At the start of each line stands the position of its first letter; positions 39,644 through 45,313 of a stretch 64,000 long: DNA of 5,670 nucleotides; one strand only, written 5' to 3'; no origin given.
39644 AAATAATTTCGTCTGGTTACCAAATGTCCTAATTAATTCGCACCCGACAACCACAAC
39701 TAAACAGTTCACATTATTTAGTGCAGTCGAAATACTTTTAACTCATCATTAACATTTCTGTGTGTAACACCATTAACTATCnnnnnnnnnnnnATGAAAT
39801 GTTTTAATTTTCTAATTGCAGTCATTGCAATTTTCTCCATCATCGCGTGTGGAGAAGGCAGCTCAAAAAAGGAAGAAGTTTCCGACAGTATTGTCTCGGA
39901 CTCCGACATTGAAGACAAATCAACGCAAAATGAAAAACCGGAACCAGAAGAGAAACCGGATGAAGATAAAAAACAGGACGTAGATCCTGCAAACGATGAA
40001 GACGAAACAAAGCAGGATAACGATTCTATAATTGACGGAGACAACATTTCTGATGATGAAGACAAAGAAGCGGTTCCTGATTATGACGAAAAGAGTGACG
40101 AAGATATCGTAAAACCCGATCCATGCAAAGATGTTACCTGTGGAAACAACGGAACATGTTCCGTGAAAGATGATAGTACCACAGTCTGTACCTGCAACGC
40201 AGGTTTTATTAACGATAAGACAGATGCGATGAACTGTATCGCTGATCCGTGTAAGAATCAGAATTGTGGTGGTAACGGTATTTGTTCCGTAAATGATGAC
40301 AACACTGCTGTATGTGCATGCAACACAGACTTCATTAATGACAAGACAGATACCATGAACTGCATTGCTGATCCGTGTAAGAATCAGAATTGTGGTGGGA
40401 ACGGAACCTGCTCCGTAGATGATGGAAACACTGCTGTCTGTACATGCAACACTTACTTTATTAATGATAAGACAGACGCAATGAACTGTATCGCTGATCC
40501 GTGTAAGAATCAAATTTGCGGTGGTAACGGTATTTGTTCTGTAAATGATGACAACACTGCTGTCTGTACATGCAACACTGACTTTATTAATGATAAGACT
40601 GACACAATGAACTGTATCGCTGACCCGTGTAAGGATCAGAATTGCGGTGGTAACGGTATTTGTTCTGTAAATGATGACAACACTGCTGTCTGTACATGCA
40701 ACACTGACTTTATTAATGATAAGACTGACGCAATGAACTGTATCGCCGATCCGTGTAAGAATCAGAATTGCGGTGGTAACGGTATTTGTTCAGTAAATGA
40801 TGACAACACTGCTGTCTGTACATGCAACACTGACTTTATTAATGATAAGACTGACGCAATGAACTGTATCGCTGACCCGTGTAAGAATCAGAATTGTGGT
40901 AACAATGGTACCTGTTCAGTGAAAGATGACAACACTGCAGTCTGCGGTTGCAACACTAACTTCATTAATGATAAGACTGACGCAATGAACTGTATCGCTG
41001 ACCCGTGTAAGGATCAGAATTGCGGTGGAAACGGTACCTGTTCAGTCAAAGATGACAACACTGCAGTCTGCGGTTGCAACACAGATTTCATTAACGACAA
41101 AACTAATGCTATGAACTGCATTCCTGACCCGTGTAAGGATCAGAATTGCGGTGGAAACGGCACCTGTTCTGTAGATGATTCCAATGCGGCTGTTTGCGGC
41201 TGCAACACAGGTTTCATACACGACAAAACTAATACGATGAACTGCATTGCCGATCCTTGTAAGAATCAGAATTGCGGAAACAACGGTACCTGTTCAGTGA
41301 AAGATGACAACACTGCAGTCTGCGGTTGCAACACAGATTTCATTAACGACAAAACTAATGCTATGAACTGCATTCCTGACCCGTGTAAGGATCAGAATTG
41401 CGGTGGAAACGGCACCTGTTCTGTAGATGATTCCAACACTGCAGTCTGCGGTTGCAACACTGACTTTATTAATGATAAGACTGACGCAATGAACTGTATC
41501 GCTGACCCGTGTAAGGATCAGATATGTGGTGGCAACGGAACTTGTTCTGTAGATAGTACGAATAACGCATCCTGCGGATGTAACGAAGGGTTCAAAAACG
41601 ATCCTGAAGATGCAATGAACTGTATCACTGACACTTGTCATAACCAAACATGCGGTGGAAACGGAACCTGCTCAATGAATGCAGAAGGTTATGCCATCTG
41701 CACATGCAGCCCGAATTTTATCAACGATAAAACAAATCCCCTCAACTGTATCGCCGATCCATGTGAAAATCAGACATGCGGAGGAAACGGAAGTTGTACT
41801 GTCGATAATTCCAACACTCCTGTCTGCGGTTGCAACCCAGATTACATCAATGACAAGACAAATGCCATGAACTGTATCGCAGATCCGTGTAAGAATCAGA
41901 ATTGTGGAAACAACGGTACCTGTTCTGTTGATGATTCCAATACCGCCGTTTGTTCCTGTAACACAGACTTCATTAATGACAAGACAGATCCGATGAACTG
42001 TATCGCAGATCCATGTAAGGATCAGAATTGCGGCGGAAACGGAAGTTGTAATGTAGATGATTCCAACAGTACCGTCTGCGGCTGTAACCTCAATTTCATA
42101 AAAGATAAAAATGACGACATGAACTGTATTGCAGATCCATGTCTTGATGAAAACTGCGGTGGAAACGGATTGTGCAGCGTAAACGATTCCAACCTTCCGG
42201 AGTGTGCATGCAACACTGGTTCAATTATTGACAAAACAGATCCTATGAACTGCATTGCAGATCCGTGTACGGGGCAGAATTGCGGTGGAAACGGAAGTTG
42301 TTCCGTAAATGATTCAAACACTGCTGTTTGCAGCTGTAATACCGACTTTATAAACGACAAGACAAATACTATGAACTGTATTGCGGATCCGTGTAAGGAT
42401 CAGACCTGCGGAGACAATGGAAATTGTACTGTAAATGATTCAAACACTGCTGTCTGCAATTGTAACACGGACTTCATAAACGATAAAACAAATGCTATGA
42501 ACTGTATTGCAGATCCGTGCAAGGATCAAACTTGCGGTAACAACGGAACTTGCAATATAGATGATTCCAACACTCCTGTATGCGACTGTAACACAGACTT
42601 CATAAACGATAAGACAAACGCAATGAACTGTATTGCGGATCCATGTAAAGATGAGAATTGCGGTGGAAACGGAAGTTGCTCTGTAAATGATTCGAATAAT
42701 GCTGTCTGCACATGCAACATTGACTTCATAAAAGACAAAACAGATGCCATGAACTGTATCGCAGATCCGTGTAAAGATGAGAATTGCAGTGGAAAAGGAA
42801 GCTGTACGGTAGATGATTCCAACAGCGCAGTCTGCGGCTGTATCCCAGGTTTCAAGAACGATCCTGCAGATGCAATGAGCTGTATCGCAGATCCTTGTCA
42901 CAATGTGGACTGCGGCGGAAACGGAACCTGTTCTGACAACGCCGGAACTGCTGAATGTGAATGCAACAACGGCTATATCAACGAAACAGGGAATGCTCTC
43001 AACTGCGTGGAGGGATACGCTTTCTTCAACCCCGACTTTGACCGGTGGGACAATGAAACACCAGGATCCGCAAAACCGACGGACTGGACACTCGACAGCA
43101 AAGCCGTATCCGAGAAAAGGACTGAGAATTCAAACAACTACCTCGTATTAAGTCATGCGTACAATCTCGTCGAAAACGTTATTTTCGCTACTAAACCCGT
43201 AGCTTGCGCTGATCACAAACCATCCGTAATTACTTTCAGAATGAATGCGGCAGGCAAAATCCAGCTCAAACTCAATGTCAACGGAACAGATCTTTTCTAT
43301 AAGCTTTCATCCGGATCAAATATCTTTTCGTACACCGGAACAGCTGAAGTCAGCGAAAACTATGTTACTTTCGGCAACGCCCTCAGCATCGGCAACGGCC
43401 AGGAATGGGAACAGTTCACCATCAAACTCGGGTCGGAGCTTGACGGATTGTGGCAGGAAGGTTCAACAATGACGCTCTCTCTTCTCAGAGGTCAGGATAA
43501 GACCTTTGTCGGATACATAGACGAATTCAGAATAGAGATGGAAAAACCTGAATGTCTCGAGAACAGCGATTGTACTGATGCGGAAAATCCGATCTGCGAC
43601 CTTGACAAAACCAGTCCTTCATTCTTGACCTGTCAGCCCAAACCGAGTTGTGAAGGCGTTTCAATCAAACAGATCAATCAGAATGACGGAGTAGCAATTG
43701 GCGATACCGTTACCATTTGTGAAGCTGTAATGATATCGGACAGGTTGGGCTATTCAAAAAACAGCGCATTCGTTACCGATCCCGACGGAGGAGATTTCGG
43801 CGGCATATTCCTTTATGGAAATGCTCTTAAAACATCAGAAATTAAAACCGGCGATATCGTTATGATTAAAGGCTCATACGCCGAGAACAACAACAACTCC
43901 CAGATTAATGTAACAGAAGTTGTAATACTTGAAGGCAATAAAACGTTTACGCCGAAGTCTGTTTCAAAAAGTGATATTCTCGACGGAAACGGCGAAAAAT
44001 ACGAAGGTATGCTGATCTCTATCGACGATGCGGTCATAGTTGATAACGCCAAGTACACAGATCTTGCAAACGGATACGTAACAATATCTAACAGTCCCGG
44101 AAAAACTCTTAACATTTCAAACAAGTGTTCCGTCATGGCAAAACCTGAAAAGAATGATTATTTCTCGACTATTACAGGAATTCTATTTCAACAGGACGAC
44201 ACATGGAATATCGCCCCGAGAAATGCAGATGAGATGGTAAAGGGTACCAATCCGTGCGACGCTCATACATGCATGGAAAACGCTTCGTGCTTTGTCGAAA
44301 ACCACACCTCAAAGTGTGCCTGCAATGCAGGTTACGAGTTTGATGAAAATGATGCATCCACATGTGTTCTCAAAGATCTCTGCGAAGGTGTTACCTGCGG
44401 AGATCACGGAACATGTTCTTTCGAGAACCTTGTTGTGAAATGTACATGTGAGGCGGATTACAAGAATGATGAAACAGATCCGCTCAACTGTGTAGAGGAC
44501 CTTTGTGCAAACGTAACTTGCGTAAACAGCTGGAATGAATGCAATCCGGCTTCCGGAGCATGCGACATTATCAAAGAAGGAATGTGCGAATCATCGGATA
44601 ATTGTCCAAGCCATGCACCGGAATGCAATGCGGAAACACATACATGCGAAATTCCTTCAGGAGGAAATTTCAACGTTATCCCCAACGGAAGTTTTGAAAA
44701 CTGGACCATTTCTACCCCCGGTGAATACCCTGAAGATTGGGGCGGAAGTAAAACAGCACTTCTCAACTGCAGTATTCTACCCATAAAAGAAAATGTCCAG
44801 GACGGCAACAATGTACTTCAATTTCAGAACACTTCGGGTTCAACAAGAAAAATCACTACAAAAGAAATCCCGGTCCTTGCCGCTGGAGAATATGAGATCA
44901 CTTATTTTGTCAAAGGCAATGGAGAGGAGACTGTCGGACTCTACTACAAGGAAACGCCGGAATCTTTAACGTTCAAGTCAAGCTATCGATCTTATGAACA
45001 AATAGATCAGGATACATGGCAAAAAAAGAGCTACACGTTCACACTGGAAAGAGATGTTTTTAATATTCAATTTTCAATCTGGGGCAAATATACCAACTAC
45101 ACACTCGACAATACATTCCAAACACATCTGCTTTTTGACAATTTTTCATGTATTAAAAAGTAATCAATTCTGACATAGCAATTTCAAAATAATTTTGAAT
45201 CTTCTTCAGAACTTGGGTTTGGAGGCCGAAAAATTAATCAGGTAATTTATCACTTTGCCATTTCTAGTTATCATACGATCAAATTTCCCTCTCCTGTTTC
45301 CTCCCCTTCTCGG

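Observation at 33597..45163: Expanding family of surface lipoproteins built from EGF-like, lamin-tail, OB-like and jelly-roll-like modules but with no catalytic domain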

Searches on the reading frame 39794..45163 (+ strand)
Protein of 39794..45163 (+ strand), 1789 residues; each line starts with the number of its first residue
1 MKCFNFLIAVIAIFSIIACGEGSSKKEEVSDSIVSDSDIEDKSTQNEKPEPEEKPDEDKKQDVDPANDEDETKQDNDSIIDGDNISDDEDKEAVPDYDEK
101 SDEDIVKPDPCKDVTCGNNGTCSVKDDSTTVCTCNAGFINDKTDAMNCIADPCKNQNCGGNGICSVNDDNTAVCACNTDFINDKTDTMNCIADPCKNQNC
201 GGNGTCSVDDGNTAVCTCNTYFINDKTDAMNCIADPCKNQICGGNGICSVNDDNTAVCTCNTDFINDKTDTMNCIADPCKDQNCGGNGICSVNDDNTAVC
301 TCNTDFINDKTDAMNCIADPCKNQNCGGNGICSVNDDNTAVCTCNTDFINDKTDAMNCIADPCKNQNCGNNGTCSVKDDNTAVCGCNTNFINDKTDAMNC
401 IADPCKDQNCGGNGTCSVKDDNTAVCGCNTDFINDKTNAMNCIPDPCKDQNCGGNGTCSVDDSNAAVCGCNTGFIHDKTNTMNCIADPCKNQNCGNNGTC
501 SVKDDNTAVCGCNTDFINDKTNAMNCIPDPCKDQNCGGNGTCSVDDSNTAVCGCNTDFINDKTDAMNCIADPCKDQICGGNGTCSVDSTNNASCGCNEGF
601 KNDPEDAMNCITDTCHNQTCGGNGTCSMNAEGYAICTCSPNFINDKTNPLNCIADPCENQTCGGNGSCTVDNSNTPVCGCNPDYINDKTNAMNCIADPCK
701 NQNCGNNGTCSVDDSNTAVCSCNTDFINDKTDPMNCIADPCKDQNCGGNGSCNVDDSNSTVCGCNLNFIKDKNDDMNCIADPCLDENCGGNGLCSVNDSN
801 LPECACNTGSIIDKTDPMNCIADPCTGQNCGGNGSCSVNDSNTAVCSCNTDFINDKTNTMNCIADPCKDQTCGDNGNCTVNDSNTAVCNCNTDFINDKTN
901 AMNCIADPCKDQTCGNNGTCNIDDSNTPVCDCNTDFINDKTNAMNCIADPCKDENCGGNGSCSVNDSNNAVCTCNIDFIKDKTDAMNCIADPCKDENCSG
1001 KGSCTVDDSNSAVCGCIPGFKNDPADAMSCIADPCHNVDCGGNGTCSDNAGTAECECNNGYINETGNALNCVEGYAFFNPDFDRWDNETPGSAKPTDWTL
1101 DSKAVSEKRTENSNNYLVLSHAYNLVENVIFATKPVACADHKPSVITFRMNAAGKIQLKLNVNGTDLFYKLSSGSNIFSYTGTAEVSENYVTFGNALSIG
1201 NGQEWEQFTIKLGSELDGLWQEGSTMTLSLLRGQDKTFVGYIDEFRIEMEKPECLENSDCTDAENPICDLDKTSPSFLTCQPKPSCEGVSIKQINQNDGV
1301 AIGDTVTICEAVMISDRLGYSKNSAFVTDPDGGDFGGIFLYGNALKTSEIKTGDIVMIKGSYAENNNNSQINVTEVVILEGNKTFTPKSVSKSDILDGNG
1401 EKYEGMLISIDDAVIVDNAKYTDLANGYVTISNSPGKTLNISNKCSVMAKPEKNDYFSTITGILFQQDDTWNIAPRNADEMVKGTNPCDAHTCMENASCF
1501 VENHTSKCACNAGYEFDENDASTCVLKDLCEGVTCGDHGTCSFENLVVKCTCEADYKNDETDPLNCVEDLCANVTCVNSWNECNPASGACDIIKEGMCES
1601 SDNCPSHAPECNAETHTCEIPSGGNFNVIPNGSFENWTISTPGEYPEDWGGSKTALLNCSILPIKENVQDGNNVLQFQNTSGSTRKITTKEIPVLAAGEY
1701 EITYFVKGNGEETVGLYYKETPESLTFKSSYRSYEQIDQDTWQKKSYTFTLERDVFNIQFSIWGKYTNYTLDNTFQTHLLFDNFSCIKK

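Call 3: search_protein_families(library=pfam, proteins=[window:39794-45163:+], max_evalue=0.1)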
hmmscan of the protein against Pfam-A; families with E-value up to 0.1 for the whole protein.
window:39794-45163:+ (1789 aa): 5 families
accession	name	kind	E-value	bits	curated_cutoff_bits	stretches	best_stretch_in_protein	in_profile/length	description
PF06247.17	Plasmod_Pvs28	-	2.7e-30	104.6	26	4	446-481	1-39/41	Pvs28 EGF domain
PF18942.5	DUF5689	-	0.00012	22.4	28.6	1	1351-1479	84-215/217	Family of unknown function (DUF5689)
PF02018.23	CBM_4_9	-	0.0025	18.6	25.9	1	1627-1764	2-131/136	Carbohydrate binding domain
PF16669.11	TTC5_OB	-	0.022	14.9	30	1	1274-1313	35-74/115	Tetratricopeptide repeat protein 5 OB fold domain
PF22251.1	PFF1_TM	-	0.087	12.8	32.3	0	4-94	103-194/300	Vacuolar membrane protease, transmembrane domain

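Call 4: search_protein_families(library=ncbifam, proteins=[window:39794-45163:+], max_evalue=0.1)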
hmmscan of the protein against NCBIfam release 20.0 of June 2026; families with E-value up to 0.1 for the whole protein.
window:39794-45163:+ (1789 aa): 1 family
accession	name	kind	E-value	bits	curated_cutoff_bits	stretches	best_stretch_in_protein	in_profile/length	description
NF033681.1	ExeM_NucH_DNase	subfamily_domain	1.2e-07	31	300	1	1337-1439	35-134/546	ExeM/NucH family extracellular endonuclease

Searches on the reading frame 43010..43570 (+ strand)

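Call 46: search_protein_families(library=pfam, proteins=[window:43010-43570:+], max_evalue=1)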
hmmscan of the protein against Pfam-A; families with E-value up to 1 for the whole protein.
window:43010-43570:+ (187 aa): 1 family
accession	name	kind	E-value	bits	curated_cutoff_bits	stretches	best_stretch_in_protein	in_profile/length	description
PF04642.17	DUF601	-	0.13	12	24.1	1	70-106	227-263/327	Protein of unknown function, DUF601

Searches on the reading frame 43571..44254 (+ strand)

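Call 46: search_protein_families(library=pfam, proteins=[window:43571-44254:+], max_evalue=1)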
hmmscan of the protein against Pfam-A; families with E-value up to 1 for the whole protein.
window:43571-44254:+ (228 aa): 3 families
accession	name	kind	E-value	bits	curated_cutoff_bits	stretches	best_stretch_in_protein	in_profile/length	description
PF18942.5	DUF5689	-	1.6e-05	25.3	28.6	1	92-220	84-215/217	Family of unknown function (DUF5689)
PF16669.11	TTC5_OB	-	0.00032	20.8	30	1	14-54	34-74/115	Tetratricopeptide repeat protein 5 OB fold domain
PF02359.24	CDC48_N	-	0.15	12.7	35.1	0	37-49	68-80/85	Cell division protein 48 (CDC48), N-terminal domain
